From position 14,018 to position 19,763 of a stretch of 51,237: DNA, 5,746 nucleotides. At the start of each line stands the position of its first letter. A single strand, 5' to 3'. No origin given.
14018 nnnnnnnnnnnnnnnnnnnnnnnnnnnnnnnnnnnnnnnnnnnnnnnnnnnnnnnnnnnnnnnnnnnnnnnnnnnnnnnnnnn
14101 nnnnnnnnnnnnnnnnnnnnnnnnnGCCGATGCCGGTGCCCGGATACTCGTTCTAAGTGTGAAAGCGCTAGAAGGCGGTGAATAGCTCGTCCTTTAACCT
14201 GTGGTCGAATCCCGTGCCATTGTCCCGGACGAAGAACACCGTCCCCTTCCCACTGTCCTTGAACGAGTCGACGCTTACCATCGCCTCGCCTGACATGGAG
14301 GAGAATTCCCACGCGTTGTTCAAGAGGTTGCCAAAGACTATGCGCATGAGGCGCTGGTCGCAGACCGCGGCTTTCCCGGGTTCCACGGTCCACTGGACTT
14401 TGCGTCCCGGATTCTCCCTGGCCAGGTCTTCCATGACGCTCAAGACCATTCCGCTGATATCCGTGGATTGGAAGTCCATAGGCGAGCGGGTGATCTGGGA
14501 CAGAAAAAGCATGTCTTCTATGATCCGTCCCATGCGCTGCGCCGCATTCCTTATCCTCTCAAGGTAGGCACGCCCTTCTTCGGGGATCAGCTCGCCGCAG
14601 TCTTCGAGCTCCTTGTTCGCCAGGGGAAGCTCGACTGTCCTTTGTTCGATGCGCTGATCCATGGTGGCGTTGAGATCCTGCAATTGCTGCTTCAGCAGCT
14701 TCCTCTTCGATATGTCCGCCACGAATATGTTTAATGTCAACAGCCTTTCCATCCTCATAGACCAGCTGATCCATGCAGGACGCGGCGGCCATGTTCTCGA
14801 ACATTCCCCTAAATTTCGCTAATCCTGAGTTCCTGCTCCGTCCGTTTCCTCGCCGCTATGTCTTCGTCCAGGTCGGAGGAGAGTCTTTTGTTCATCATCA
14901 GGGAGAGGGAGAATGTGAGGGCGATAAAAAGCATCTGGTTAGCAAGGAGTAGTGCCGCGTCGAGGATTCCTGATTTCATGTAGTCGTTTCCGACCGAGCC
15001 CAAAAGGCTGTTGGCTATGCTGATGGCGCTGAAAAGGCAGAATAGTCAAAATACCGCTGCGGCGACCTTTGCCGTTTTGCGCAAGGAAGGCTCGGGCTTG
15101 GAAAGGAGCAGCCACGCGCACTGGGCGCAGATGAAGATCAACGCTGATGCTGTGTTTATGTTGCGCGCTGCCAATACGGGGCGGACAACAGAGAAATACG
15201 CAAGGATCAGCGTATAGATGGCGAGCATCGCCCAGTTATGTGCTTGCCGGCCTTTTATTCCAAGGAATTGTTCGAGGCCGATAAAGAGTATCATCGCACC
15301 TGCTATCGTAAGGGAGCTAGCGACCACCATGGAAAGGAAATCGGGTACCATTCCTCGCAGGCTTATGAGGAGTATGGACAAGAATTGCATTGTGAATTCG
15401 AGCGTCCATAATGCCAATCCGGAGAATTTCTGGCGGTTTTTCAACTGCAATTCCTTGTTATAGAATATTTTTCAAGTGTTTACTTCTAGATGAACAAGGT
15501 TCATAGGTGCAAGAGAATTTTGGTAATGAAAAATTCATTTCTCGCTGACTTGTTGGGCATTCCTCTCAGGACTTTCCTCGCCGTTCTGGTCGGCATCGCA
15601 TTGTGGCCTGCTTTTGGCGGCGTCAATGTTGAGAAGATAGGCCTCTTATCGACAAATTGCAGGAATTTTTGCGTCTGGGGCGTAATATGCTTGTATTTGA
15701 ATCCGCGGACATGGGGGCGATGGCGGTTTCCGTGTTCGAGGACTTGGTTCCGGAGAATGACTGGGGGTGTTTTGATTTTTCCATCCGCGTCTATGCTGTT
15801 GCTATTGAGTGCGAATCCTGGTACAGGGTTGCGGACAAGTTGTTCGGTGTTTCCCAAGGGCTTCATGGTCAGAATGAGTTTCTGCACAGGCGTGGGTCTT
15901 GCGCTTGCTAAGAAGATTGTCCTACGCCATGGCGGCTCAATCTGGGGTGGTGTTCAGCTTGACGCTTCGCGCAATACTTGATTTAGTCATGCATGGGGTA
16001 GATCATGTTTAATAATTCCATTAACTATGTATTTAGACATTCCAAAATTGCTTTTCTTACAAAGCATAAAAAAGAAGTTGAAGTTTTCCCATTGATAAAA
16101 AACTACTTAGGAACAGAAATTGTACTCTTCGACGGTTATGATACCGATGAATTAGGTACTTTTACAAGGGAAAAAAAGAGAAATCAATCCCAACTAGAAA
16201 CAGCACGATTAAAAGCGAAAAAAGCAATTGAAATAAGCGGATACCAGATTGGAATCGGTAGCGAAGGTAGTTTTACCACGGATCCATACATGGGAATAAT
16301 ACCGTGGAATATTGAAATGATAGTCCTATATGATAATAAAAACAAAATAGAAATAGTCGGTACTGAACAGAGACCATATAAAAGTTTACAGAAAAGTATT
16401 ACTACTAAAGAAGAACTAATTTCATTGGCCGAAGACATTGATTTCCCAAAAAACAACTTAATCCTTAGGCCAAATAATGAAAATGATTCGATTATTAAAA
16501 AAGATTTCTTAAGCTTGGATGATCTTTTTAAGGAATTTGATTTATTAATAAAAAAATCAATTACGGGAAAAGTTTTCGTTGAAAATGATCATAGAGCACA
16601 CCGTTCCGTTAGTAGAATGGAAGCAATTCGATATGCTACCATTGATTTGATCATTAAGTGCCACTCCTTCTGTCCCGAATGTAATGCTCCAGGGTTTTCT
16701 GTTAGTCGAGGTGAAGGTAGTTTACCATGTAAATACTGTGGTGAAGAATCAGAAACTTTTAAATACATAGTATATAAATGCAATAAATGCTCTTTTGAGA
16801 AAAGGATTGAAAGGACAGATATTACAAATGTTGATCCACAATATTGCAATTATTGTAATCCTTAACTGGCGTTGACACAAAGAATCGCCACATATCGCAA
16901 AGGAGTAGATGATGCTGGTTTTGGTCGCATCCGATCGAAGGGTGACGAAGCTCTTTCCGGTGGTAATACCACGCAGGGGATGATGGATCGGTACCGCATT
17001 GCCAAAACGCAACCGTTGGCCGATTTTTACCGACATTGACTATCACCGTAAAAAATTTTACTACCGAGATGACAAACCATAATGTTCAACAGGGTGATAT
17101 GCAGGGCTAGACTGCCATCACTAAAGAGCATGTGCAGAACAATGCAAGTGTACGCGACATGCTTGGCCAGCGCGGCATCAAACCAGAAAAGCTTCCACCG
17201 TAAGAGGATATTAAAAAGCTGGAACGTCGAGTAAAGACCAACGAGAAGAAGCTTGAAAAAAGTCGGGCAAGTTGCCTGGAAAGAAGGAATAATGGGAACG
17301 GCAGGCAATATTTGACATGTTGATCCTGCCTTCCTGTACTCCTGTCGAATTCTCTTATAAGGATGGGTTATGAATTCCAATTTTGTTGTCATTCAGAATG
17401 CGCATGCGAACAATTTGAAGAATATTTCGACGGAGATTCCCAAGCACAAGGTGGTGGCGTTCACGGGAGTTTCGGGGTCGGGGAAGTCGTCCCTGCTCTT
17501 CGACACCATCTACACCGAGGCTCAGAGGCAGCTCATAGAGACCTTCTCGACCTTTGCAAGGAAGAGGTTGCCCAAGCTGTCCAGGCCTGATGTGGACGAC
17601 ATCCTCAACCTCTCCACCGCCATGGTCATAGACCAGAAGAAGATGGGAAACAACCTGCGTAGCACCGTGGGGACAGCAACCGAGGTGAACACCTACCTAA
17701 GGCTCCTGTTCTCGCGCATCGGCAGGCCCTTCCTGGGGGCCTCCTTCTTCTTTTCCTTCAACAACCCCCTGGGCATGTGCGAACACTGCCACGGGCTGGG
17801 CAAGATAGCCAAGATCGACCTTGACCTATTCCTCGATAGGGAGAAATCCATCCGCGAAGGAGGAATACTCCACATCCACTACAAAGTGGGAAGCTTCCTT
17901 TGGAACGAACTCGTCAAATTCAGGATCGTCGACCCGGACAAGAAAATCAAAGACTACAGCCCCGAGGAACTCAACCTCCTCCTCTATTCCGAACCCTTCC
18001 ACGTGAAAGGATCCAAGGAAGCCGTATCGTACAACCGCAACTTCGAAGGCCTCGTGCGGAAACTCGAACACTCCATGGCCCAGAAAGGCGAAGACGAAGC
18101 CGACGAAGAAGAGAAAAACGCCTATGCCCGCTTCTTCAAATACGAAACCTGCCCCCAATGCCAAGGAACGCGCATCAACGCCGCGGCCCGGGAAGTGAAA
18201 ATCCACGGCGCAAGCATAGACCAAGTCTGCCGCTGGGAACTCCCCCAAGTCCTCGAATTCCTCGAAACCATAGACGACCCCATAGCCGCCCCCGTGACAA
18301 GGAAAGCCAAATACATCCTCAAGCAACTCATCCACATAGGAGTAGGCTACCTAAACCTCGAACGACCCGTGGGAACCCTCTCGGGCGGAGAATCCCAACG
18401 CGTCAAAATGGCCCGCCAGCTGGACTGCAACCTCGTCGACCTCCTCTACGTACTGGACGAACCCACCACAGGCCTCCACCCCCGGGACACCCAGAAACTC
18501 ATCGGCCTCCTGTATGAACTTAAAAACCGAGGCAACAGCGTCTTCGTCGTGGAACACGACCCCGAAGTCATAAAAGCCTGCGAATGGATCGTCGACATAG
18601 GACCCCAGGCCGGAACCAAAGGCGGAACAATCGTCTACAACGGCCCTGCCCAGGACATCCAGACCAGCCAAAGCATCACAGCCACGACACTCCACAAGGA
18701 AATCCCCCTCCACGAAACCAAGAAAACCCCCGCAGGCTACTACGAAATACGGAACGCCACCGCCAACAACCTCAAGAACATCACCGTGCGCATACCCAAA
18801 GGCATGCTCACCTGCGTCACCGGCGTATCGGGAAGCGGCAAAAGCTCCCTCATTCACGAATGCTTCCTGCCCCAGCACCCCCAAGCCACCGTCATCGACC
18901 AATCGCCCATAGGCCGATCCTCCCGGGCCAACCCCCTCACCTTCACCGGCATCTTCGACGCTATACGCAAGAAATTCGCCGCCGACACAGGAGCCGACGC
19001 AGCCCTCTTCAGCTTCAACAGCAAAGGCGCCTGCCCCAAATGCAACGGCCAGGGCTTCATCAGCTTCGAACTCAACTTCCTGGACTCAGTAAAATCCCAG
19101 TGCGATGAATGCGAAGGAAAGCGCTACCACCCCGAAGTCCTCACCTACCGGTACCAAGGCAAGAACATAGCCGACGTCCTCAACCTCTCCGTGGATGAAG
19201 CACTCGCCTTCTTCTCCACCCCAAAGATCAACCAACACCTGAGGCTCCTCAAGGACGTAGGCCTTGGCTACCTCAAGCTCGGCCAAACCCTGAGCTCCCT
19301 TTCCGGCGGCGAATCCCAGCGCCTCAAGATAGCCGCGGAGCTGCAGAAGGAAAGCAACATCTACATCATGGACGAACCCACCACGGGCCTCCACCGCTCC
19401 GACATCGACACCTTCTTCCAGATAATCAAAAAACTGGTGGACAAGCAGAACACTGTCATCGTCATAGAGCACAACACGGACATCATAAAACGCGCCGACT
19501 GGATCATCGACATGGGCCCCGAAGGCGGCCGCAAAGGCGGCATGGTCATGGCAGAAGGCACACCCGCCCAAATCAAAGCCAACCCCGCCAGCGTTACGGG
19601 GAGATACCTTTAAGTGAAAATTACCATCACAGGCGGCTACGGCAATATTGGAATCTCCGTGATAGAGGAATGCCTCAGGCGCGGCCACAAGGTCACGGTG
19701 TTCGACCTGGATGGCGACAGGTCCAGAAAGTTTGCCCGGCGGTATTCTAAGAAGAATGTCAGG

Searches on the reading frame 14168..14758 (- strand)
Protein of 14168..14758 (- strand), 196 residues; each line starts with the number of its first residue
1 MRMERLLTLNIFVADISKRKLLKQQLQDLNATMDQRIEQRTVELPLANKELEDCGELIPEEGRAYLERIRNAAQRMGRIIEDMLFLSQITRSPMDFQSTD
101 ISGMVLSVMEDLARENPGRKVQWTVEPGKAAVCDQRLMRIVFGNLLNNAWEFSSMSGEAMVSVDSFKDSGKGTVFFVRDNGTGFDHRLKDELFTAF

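Call 15: search_protein_families(library=pfam, proteins=[window:14168-14758:-], max_evalue=0.001)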
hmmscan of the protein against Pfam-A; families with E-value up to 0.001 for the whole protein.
window:14168-14758:- (196 aa): 2 families
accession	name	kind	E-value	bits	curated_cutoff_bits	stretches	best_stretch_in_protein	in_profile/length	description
PF02518.31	HATPase_c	-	4.4e-07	30.8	26.4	1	134-196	2-61/111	Histidine kinase-, DNA gyrase B-, and HSP90-like ATPase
PF00512.31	HisKA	-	1.3e-06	28.7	26.9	1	59-90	33-64/66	His Kinase A (phospho-acceptor) domain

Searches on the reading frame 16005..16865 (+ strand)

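Call 15: search_protein_families(library=pfam, proteins=[window:16005-16865:+], max_evalue=0.001)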
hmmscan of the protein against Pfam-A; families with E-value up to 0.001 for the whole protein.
window:16005-16865:+ (286 aa): 1 family
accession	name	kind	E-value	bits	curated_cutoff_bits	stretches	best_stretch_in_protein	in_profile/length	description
PF20376.4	DUF6671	-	4.3e-49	167.7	23.8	1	70-286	1-217/217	Domain of unknown function (DUF6671)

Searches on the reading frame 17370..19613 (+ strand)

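Call 15: search_protein_families(library=pfam, proteins=[window:17370-19613:+], max_evalue=0.001)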
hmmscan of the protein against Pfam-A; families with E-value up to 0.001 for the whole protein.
window:17370-19613:+ (747 aa): 13 families
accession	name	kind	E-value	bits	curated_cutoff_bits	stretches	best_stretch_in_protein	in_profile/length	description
PF00005.33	ABC_tran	-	2.1e-25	90.4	25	1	620-672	85-137/137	ABC transporter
PF02463.25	SMC_N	-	7.5e-12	45.6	40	0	637-715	130-211/220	RecF/RecN/SMC N terminal domain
PF20703.3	nSTAND1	-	6.3e-09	36.4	27.1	0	17-87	24-90/379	Novel STAND NTPase 1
PF00684.25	DnaJ_CXXCXGXG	-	2.3e-08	34.6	32.7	0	553-585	16-51/65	DnaJ central domain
PF13304.12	AAA_21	-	4.1e-08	34.1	27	1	359-401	261-303/304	AAA domain, putative AbiEii toxin, Type IV TA system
PF13175.12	AAA_15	-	1e-07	32.4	32.1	0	655-706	322-374/374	AAA ATPase domain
PF03193.22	RsgA_GTPase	-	1e-07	32.4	30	0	4-43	85-123/174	RsgA GTPase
PF13555.12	AAA_29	-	1.3e-07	31.7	27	0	473-495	17-39/61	P-loop containing region of AAA domain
PF17755.6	UvrA_DNA-bind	-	6.6e-07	30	23.2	1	153-246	4-106/110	UvrA DNA-binding domain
PF13191.12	AAA_16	-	1.3e-06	29.4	32.6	0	473-508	19-55/167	AAA ATPase domain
PF12399.14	BCA_ABC_TP_C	-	0.00015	21.7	25.5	0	726-740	2-16/27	Branched-chain amino acid ATP-binding cassette transporter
PF25199.1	nSTAND_NTPase5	-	0.00023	21.5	34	0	655-724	62-126/145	Novel STAND NTPase 5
PF01443.25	Viral_helicase1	-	0.00073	19.9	21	0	482-510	2-33/228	Viral superfamily 1 RNA helicase core domain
